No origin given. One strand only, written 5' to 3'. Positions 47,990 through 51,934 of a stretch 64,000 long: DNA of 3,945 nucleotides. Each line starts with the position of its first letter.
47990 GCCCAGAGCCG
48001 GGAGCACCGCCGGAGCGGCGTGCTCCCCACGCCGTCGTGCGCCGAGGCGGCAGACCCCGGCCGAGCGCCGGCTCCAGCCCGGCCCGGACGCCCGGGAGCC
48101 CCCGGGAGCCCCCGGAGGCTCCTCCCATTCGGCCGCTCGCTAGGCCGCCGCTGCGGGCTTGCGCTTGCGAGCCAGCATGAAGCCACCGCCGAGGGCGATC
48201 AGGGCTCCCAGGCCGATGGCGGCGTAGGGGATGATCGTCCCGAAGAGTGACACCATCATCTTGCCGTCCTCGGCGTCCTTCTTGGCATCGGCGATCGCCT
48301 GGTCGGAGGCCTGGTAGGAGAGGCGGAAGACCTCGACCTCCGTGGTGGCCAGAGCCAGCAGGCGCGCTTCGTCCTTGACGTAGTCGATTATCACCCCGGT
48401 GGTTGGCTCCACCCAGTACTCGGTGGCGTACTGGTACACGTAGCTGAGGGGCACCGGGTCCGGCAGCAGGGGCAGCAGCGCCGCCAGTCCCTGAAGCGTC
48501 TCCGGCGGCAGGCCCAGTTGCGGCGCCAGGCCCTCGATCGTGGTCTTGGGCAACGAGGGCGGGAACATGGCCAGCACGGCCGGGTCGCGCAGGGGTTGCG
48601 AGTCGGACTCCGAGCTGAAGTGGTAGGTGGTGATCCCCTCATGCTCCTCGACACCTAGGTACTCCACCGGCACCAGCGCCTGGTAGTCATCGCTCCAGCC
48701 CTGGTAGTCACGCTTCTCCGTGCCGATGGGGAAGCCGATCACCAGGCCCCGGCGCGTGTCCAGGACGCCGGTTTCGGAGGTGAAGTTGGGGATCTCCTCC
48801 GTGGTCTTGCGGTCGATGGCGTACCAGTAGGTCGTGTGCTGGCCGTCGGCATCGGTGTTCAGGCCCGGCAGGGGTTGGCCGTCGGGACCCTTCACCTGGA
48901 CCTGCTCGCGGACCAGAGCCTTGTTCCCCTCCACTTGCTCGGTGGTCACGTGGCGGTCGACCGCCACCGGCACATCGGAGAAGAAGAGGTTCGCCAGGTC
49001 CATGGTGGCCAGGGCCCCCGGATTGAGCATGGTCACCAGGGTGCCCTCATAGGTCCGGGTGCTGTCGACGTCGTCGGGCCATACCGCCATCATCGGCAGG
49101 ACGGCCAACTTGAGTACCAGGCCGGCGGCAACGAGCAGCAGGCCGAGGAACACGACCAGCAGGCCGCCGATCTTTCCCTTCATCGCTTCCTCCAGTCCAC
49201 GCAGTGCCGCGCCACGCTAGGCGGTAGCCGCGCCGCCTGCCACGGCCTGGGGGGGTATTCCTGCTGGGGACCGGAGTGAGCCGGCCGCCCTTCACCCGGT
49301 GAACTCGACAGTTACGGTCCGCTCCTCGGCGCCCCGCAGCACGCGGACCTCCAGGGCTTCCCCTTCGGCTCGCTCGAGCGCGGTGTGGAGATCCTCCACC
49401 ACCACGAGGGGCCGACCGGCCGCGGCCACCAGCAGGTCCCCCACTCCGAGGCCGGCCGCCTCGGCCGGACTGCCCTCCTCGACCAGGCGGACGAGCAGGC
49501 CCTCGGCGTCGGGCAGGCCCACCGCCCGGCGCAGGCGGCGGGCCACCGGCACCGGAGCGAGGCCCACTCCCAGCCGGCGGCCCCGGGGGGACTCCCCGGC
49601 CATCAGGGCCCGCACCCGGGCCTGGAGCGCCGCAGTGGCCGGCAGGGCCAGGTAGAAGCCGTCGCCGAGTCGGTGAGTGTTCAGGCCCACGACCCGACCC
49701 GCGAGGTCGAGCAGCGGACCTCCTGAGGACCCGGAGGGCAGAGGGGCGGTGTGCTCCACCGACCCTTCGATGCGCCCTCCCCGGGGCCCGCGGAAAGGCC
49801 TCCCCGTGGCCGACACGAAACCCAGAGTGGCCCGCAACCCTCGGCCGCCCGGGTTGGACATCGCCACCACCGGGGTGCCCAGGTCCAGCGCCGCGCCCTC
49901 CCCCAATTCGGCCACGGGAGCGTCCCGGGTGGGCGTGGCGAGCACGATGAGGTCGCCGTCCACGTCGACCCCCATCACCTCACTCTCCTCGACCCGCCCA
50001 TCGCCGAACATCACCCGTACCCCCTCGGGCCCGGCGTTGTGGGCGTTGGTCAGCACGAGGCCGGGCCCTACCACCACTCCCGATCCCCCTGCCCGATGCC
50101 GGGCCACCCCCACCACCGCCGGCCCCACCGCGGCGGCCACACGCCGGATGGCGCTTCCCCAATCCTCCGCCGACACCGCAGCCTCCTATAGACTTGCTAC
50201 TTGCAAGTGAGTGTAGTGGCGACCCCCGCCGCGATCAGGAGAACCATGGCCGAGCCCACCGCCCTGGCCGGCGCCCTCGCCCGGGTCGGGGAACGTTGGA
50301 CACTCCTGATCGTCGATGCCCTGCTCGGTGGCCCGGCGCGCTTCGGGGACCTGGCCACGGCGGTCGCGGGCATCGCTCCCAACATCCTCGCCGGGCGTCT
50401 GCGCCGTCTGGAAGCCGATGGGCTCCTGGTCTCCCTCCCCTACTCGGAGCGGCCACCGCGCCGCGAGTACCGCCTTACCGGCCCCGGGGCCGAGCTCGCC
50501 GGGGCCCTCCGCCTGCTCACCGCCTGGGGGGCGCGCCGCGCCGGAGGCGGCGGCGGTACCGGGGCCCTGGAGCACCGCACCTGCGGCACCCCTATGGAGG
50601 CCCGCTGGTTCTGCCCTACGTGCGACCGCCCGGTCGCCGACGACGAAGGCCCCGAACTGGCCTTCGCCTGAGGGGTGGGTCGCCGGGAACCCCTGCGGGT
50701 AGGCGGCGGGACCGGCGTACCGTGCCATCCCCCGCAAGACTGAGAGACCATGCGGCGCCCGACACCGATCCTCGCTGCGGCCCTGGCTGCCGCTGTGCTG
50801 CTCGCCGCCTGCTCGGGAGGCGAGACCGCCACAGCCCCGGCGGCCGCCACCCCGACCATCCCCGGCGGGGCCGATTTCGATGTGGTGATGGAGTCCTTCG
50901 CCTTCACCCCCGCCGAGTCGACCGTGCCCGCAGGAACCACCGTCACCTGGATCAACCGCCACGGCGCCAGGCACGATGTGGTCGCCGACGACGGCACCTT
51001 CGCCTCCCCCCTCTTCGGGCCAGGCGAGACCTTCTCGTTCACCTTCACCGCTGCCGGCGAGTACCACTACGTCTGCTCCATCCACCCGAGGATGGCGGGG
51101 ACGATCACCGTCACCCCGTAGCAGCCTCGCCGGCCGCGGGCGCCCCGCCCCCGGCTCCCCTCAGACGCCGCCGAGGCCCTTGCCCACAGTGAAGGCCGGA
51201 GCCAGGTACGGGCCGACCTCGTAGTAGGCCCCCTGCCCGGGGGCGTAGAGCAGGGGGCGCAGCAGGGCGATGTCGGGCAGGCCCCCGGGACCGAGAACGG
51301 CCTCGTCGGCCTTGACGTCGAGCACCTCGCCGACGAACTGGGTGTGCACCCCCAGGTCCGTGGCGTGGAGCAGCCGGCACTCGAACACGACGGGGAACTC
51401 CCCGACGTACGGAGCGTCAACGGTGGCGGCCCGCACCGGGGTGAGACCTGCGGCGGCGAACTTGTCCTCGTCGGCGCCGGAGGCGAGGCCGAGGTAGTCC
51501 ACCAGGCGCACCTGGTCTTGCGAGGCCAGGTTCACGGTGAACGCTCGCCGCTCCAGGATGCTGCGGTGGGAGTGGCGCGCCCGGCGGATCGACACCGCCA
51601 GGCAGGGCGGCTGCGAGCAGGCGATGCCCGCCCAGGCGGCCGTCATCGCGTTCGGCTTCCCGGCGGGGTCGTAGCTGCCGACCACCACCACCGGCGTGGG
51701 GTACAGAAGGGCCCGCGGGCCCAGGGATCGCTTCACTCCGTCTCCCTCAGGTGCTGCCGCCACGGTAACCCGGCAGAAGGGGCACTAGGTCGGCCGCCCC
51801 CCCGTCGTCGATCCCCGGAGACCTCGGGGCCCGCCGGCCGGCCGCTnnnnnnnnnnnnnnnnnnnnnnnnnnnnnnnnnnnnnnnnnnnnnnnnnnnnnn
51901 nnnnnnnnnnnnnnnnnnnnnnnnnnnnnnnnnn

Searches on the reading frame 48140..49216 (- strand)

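Call 38: search_protein_families(library=pfam, proteins=[window:48140-49216:-], max_evalue=0.0001)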
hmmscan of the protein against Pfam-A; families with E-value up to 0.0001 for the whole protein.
window:48140-49216:- (358 aa): 1 family
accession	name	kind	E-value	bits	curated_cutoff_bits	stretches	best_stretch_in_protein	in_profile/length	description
PF11271.13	PorA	-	1.2e-46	159.9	29.5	1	18-344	2-295/297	Porin PorA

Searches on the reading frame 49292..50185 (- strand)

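Call 38: search_protein_families(library=pfam, proteins=[window:49292-50185:-], max_evalue=0.0001)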
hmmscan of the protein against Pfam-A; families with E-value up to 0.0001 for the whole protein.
window:49292-50185:- (297 aa): 3 families
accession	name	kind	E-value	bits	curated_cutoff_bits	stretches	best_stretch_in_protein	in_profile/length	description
PF13365.12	Trypsin_2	-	2.6e-23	83.8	27.6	1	34-168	1-144/144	Trypsin-like peptidase domain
PF13180.12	PDZ_2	-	2.9e-08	34.3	27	1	229-294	13-79/80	PDZ domain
PF17820.7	PDZ_6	-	5.7e-08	32.8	27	1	232-284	2-54/54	PDZ domain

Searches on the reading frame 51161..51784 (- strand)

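Call 38: search_protein_families(library=pfam, proteins=[window:51161-51784:-], max_evalue=0.0001)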
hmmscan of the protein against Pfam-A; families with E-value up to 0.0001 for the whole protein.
window:51161-51784:- (207 aa): 1 family
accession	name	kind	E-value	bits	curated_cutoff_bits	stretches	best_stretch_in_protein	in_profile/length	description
PF01613.24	Flavin_Reduct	-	3.3e-38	131.6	27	1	28-183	4-147/153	Flavin reductase like domain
